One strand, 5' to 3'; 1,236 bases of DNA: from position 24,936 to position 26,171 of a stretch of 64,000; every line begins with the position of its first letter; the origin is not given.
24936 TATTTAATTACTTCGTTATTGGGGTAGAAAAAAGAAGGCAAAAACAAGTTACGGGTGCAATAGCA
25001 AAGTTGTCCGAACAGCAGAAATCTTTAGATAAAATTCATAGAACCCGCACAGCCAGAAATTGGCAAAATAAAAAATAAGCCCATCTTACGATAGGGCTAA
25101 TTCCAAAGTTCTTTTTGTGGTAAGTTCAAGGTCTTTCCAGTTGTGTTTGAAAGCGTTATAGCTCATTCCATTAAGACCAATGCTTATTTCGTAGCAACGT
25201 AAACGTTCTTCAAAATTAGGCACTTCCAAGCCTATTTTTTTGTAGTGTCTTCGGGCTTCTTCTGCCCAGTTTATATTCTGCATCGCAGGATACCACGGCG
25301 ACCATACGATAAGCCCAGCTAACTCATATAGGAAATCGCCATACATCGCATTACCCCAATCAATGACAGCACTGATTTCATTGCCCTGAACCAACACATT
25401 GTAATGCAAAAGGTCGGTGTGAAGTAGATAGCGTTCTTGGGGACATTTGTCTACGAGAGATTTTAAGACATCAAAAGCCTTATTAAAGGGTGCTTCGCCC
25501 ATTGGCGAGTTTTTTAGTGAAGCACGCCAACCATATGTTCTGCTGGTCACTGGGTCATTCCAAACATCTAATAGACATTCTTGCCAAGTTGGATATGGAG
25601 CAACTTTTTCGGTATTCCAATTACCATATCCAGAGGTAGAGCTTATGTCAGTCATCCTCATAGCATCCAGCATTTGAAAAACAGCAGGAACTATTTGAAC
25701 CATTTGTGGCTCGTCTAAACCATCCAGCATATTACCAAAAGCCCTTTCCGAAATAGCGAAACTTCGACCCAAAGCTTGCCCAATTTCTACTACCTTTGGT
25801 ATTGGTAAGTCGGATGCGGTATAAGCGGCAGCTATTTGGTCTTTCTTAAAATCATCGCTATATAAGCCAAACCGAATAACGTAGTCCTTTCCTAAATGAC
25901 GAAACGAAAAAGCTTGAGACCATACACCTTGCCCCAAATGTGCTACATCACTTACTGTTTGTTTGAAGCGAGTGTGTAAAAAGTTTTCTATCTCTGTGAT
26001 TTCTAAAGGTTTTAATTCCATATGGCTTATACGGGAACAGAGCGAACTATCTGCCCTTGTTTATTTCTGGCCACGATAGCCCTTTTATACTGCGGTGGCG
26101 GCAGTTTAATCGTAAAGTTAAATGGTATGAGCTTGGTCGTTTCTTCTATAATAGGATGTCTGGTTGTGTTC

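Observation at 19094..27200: Integrative element with serine recombinase, Xis and Rep, carrying an Erm-like rRNA methyltransferase and an APH-family kinase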

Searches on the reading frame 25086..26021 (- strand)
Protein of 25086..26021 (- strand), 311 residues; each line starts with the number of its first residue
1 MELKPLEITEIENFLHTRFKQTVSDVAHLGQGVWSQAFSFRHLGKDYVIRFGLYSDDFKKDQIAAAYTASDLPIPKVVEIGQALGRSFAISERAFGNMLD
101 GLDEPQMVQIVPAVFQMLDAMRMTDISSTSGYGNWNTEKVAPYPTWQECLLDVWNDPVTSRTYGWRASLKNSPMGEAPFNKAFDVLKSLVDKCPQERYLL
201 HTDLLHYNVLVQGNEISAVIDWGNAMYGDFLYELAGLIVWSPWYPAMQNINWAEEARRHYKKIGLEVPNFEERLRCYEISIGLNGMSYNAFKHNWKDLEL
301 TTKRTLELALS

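Call 3: search_protein_families(library=pfam, proteins=[window:25086-26021:-], max_evalue=0.01)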
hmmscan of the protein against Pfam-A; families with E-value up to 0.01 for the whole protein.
window:25086-26021:- (311 aa): 2 families
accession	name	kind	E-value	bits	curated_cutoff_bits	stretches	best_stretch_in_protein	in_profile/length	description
PF01636.29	APH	-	1.6e-16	61.3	23.2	1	64-259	44-232/239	Phosphotransferase enzyme family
PF01163.29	RIO1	-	0.0014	18.7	22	1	189-226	116-152/187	RIO domain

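Call 4: search_protein_families(library=ncbifam, proteins=[window:25086-26021:-], max_evalue=0.01)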
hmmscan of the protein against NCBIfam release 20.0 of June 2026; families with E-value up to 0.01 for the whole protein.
window:25086-26021:- (311 aa): 7 families
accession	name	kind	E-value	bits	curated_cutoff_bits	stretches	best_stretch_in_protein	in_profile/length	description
NF000107.2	APH_4_Ia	exception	5.5e-45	154.1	725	1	6-298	6-286/341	aminoglycoside O-phosphotransferase APH(4)-Ia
NF033068.1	APH_3p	equivalog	2.4e-06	27.2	205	1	181-235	157-213/255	APH(3') family aminoglycoside O-phosphotransferase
TIGR00938.1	thrB_alt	equivalog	9.1e-05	21.9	255.9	1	197-243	187-231/307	homoserine kinase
TIGR02172.1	Fb_sc_TIGR02172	paralog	9.7e-05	22.3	228.2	1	181-239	137-194/226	TIGR02172 family protein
TIGR02721.1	ycfN_thiK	equivalog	0.00084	18.5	299.45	1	196-241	145-189/256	thiamine kinase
NF000342.3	glpA_Cterm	exception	0.0031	16.8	500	1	63-199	48-177/228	aminoglycoside O-phosphotransferase APH(4)-Ib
NF003558.0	PRK05231.1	equivalog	0.0031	16.5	271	1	198-235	188-225/322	homoserine kinase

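Call 33: search_solved_structures(query=window:25086-26021:-, max_evalue=0.001)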
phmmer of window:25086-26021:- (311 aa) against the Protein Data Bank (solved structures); distinct sequences matched with E-value up to 0.001: 6.
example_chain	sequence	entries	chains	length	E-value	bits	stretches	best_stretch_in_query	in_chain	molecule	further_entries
3w0m_A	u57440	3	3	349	3.6e-45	157.7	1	5-297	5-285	Hygromycin-B 4-O-kinase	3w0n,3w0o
3w0r_A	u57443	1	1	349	3.6e-45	157.7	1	5-297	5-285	Hygromycin-B 4-O-kinase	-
3w0s_A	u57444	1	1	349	1.5e-44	155.7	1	5-297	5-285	Hygromycin-B 4-O-kinase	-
3tyk_A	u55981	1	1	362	1.6e-44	155.6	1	5-297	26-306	Hygromycin-B 4-O-kinase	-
3w0q_A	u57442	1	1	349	4.5e-44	154.1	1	5-297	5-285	Hygromycin-B 4-O-kinase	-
3w0p_A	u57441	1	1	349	4.7e-44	154.1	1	5-297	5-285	Hygromycin-B 4-O-kinase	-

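Call 34: search_solved_structures(query=window:25086-26021:-, max_evalue=1e-40, show_alignments=1)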
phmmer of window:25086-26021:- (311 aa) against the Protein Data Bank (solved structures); distinct sequences matched with E-value up to 1e-40: 6.
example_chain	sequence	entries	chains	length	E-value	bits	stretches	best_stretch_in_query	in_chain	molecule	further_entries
3w0m_A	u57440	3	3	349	3.6e-45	157.7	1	5-297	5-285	Hygromycin-B 4-O-kinase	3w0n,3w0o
3w0r_A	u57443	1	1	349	3.6e-45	157.7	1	5-297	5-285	Hygromycin-B 4-O-kinase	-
3w0s_A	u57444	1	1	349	1.5e-44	155.7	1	5-297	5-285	Hygromycin-B 4-O-kinase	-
3tyk_A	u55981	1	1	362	1.6e-44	155.6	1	5-297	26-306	Hygromycin-B 4-O-kinase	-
3w0q_A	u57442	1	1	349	4.5e-44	154.1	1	5-297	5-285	Hygromycin-B 4-O-kinase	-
3w0p_A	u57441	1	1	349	4.7e-44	154.1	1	5-297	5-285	Hygromycin-B 4-O-kinase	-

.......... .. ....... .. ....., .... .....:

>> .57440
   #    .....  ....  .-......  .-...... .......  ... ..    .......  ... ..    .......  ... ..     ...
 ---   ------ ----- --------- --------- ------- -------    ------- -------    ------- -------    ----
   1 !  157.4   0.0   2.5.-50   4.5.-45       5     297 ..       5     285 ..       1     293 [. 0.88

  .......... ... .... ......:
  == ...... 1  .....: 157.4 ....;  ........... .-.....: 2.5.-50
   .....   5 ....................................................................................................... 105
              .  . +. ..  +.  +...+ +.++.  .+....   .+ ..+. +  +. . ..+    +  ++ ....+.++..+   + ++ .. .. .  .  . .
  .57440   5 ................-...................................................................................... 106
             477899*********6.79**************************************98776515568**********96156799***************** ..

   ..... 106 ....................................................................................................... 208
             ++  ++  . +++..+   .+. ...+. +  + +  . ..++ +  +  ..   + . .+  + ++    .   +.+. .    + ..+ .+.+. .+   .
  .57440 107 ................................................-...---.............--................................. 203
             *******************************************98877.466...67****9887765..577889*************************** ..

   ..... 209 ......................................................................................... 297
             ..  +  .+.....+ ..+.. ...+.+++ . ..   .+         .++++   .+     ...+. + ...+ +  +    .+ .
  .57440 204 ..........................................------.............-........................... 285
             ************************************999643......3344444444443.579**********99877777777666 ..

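Call 65: find_homologous_proteins(query=window:25086-26021:-)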
Query window:25086-26021:- (311 aa): 461 proteins with E <= 0.001 among 1501 candidates; the best 120 are listed.
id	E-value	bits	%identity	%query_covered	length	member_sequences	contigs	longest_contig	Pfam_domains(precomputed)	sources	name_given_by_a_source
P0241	2.7e-212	722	99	100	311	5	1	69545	PF01636.30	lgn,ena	-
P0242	1.5e-194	663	90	100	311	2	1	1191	PF01636.30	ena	-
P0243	9.3e-194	661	91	100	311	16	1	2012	PF01636.30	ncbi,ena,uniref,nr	ncbi:aminoglycoside phosphotransferase family protein [Flavobacterium filum]|uniref:phosphotransfera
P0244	3.6e-190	649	89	100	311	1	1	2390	PF01636.30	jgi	-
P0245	4.8e-190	649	89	100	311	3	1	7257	PF01636.30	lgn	-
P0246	6.6e-190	648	88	100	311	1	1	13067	PF01636.30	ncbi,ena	-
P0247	6.9e-187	638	87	100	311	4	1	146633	PF01636.30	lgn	-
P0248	1.0e-186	638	86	100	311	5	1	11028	PF01636.30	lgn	-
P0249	2.8e-185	633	86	100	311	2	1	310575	PF01636.30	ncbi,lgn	-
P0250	1.8e-179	614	84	100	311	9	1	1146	PF01636.30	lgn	-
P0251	2.7e-178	610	84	100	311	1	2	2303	PF01636.30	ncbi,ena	-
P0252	1.3e-150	519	73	98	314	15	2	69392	PF01636.30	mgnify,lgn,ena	mgnify:CR=1 FL=1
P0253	5.9e-119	415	58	98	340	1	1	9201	PF01636.30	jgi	jgi:hygromycin-B 4-O-kinase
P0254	3.7e-114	399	89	63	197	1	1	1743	-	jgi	-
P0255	9.5e-114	398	55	98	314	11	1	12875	PF01636.30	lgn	-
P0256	3.5e-110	386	56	98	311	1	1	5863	PF01636.30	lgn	-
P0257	2.9e-109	383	54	98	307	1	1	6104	PF01636.30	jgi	jgi:hygromycin-B 4-O-kinase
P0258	2.9e-109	383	54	97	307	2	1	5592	PF01636.30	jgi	jgi:hygromycin-B 4-O-kinase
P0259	9.9e-109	381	54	96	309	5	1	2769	PF01636.30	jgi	jgi:hygromycin-B 4-O-kinase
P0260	1.0e-108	381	53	98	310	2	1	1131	PF01636.30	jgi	jgi:hygromycin-B 4-O-kinase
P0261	1.3e-108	381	53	98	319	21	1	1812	PF01636.30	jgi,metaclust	metaclust:\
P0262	1.4e-108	381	54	99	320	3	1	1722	PF01636.30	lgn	-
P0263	2.1e-108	380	55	97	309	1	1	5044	PF01636.30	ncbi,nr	ncbi:MAG: phosphotransferase [Chthonomonadaceae bacterium]|nr:phosphotransferase [Chthonomonadaceae 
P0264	2.3e-108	380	54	98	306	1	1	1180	PF01636.30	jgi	-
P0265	2.6e-108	380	54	98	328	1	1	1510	PF01636.30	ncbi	-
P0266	5.6e-108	379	53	97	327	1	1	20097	PF01636.30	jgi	jgi:hygromycin-B 4-O-kinase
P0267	6.1e-108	379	52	98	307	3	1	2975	PF01636.30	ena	-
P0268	6.3e-108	379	53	98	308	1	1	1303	PF01636.30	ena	-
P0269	7.1e-108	379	53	98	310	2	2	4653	PF01636.30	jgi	jgi:hygromycin-B 4-O-kinase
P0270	7.4e-108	379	52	98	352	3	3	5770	PF01636.30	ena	-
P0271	1.0e-107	378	53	97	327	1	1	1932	PF01636.30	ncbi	-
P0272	1.1e-107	378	53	98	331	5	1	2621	PF01636.30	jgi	jgi:hygromycin-B 4-O-kinase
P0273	1.3e-107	378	53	98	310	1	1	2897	PF01636.30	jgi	jgi:hygromycin-B 4-O-kinase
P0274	2.1e-107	377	52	98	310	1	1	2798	PF01636.30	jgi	jgi:hygromycin-B 4-O-kinase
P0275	3.1e-107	377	53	98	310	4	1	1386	PF01636.30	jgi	jgi:hygromycin-B 4-O-kinase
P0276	3.9e-107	376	54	97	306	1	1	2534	PF01636.30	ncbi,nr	ncbi:MAG: phosphotransferase [Chloroflexi bacterium]|nr:phosphotransferase [Chloroflexota bacterium]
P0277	4.0e-107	376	57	95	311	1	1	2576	PF01636.30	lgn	-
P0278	4.2e-107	376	53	98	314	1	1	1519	PF01636.30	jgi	jgi:hygromycin-B 4-O-kinase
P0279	4.3e-107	376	56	97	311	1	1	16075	PF01636.30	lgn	-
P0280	5.2e-107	376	53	98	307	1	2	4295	PF01636.30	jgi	jgi:hygromycin-B 4-O-kinase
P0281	5.4e-107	376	53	98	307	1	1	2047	PF01636.30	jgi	jgi:hygromycin-B 4-O-kinase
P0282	5.4e-107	376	53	98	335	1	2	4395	PF01636.30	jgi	jgi:hygromycin-B 4-O-kinase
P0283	7.3e-107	375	53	98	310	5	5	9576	PF01636.30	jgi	jgi:hygromycin-B 4-O-kinase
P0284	8.3e-107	375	53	98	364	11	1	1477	PF01636.30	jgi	jgi:hygromycin-B 4-O-kinase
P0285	8.3e-107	375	53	100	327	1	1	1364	PF01636.30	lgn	-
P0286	9.3e-107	375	53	96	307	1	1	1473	PF01636.30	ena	-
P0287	1.0e-106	375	54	97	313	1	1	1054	PF01636.30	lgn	-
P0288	1.5e-106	374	54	98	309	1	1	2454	PF01636.30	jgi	-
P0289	1.5e-106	374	53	98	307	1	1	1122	PF01636.30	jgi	jgi:hygromycin-B 4-O-kinase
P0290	1.6e-106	374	54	98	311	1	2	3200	PF01636.30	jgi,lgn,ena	-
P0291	1.7e-106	374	52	98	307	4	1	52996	PF01636.30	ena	-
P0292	2.0e-106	374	53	98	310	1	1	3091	PF01636.30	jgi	jgi:hygromycin-B 4-O-kinase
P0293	2.0e-106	374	52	98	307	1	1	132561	PF01636.30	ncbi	-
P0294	2.0e-106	374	53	97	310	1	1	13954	PF01636.30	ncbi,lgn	-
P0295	2.2e-106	374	54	98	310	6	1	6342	PF01636.30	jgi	jgi:hygromycin-B 4-O-kinase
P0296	2.3e-106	374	54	98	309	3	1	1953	PF01636.30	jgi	jgi:hygromycin-B 4-O-kinase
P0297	2.4e-106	374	53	97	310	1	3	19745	PF01636.30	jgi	jgi:hygromycin-B 4-O-kinase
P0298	6.6e-106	372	55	98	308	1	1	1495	PF01636.30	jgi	-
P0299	7.6e-106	372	53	98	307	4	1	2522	PF01636.30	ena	-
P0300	9.0e-106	372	53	98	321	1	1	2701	PF01636.30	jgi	jgi:hygromycin-B 4-O-kinase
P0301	1.2e-105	371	52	97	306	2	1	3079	PF01636.30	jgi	jgi:hygromycin-B 4-O-kinase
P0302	1.2e-105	371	53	97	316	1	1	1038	PF01636.30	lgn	-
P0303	1.3e-105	371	53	100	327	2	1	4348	PF01636.30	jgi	jgi:hygromycin-B 4-O-kinase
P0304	1.5e-105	371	54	97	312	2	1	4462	PF01636.30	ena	-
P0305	1.8e-105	371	52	97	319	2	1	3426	PF01636.30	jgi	jgi:hygromycin-B 4-O-kinase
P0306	2.6e-105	370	50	98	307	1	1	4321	PF01636.30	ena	-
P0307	2.8e-105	370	52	97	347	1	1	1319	PF01636.30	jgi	jgi:hygromycin-B 4-O-kinase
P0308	5.2e-105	369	53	97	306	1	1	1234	PF01636.30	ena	-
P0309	5.6e-105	369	53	98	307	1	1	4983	PF01636.30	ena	-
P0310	6.9e-105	369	52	98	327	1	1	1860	PF01636.30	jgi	jgi:hygromycin-B 4-O-kinase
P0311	1.0e-104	368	53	98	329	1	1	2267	PF01636.30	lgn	-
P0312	1.0e-104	368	52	98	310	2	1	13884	PF01636.30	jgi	jgi:hygromycin-B 4-O-kinase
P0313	1.5e-104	368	52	98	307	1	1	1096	PF01636.30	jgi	jgi:hygromycin-B 4-O-kinase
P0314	1.5e-104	368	52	98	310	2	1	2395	PF01636.30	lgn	-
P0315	1.6e-104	368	51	98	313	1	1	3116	PF01636.30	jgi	jgi:hygromycin-B 4-O-kinase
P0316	2.2e-104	367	53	98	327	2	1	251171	PF01636.30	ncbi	-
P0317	2.6e-104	367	51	97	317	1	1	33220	PF01636.30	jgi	jgi:hygromycin-B 4-O-kinase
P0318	2.7e-104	367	57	90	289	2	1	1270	PF01636.30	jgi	jgi:hygromycin-B 4-O-kinase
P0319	3.9e-104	366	51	98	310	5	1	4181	PF01636.30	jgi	jgi:hygromycin-B 4-O-kinase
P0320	4.2e-104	366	54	97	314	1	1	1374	PF01636.30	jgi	-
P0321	4.6e-104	366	51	97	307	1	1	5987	PF01636.30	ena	-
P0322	5.4e-104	366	54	95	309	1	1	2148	PF01636.30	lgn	-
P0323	5.7e-104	366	52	98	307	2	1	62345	PF01636.30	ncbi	-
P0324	5.9e-104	366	52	97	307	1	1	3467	PF01636.30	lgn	-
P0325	7.2e-104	365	52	98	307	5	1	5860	PF01636.30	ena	-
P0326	1.1e-103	365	52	98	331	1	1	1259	PF01636.30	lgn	-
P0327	1.3e-103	365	51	97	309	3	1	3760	PF01636.30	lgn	-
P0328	1.4e-103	365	52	98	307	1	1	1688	PF01636.30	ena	-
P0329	1.6e-103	364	53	92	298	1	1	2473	PF01636.30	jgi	jgi:hygromycin-B 4-O-kinase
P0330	1.6e-103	364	51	98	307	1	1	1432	PF01636.30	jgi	jgi:hygromycin-B 4-O-kinase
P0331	1.7e-103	364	51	98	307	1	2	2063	PF01636.30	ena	-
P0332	2.0e-103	364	52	98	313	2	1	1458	PF01636.30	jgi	-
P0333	2.9e-103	363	52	98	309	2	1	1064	PF01636.30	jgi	jgi:hygromycin-B 4-O-kinase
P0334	3.3e-103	363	51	98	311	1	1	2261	PF01636.30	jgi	jgi:hygromycin-B 4-O-kinase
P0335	3.7e-103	363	52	97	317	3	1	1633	PF01636.30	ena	-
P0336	3.7e-103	363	52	98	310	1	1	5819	PF01636.30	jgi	jgi:hygromycin-B 4-O-kinase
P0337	3.8e-103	363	52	97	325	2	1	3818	PF01636.30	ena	-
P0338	4.0e-103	363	51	98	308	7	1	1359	PF01636.30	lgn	-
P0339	4.3e-103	363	52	96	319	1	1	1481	PF01636.30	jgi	jgi:hygromycin-B 4-O-kinase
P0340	4.9e-103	363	51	97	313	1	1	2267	PF01636.30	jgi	jgi:hygromycin-B 4-O-kinase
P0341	4.9e-103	363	52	98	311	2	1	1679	PF01636.30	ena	-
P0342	8.6e-103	362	50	98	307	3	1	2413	PF01636.30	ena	-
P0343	9.2e-103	362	51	98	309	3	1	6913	PF01636.30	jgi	jgi:hygromycin-B 4-O-kinase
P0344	1.0e-102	362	52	96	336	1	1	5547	PF01636.30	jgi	jgi:hygromycin-B 4-O-kinase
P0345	1.1e-102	362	53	98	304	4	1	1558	PF01636.30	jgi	jgi:hygromycin-B 4-O-kinase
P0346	1.1e-102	362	52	99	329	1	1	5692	PF01636.30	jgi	jgi:hygromycin-B 4-O-kinase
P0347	1.1e-102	362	50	98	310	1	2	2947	PF01636.30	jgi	jgi:hygromycin-B 4-O-kinase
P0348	1.3e-102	361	51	97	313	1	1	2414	PF01636.30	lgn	-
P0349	1.6e-102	361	51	98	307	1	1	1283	PF01636.30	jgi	jgi:hygromycin-B 4-O-kinase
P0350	1.7e-102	361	52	98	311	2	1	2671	PF01636.30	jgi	jgi:hygromycin-B 4-O-kinase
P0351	1.8e-102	361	51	97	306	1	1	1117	PF01636.30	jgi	jgi:hygromycin-B 4-O-kinase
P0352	1.8e-102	361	52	98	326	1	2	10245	PF01636.30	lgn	-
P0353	2.0e-102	361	51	98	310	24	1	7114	PF01636.30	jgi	jgi:hygromycin-B 4-O-kinase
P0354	2.2e-102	361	53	98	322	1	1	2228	PF01636.30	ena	-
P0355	3.9e-102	360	53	98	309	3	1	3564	PF01636.30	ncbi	-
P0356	4.3e-102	360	52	98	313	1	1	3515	PF01636.30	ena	-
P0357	4.8e-102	359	53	97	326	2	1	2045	PF01636.30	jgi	jgi:hygromycin-B 4-O-kinase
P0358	6.1e-102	359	51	99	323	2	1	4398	PF01636.30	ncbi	-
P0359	6.1e-102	359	52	98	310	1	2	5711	PF01636.30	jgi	jgi:hygromycin-B 4-O-kinase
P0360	9.2e-102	359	52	97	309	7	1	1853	PF01636.30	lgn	-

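Call 68: search_dna_similar(query=window:25086-26021:-, collection=plasmids, mode=protein, max_rows=6)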
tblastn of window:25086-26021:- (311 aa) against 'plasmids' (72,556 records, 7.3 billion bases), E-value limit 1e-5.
Records with a match: 684; places in all: 703; records where one place covers at least 80% of the query: 682.
Best place of each record, by identity: <60% 684.
By first word of the organism name: Salmonella 269; Escherichia 198; Klebsiella 140; Campylobacter 27; Proteus 15; Citrobacter 7; Acinetobacter 7; Providencia 5; Streptomyces 4; Thermus 3; and 6 more.
By predicted mobility (MOB-suite, as given by PLSDB): conjugative 471; non-mobilizable 151; mobilizable 62.
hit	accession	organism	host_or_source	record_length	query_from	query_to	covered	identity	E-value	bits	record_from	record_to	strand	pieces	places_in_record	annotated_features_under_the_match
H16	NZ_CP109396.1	Streptomyces sp. NBC_01527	-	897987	2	308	99%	35.1%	2e-59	212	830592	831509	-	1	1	phosphotransferase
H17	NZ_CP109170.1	Streptomyces sp. NBC_01724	-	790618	2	309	99%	35.0%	3e-57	206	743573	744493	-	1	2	phosphotransferase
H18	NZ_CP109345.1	Streptomyces sp. NBC_01579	-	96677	17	309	94%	36.2%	7e-55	199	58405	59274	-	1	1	phosphotransferase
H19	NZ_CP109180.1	Streptomyces sp. NBC_01717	-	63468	2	299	96%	35.5%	3e-56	202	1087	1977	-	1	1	phosphotransferase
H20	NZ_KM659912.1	Thermus thermophilus HB8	-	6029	1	297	95%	34.0%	6e-42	161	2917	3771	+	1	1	aph(4)-Ia: aminoglycoside O-phosphotransferase APH(4)-Ia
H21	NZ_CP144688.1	Thermus thermophilus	culture,laboratory strain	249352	1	297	95%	34.0%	7e-42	161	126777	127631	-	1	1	aph(4)-Ia: aminoglycoside O-phosphotransferase APH(4)-Ia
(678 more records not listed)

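Call 69: list_cluster_members(proteins=[P0001, window:25086-26021:-, window:19094-20743:-, window:28970-29944:-, P0243, P0006])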
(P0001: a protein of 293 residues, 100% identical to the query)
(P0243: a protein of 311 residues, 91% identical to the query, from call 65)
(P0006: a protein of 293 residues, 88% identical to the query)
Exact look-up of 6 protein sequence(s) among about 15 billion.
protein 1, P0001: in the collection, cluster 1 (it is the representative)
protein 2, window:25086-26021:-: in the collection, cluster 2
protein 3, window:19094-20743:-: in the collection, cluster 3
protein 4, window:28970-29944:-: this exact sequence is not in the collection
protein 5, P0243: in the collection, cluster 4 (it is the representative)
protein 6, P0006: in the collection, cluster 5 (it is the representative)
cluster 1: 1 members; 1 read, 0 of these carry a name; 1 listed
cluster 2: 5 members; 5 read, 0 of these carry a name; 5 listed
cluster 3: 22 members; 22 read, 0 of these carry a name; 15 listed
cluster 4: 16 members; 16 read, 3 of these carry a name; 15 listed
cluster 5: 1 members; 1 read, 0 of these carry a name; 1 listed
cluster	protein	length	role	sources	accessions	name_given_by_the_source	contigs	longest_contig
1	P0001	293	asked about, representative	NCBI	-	-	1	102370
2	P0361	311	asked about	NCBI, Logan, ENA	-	-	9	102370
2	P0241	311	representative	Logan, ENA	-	-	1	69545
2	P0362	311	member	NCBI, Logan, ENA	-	-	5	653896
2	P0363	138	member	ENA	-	-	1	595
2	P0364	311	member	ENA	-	-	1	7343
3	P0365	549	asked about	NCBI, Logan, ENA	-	-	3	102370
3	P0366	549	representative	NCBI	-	-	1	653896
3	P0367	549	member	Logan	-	-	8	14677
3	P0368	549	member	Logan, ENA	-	-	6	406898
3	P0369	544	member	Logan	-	-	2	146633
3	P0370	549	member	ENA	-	-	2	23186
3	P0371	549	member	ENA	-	-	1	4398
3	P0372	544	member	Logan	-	-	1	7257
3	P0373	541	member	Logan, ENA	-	-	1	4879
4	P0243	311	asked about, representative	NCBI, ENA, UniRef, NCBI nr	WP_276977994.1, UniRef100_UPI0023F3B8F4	aminoglycoside phosphotransferase family protein [Flavobacterium filum] | phosphotransferase family protein n=1 Tax=Flavobacterium filum TaxID=370974 ...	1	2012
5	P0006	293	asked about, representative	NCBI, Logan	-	-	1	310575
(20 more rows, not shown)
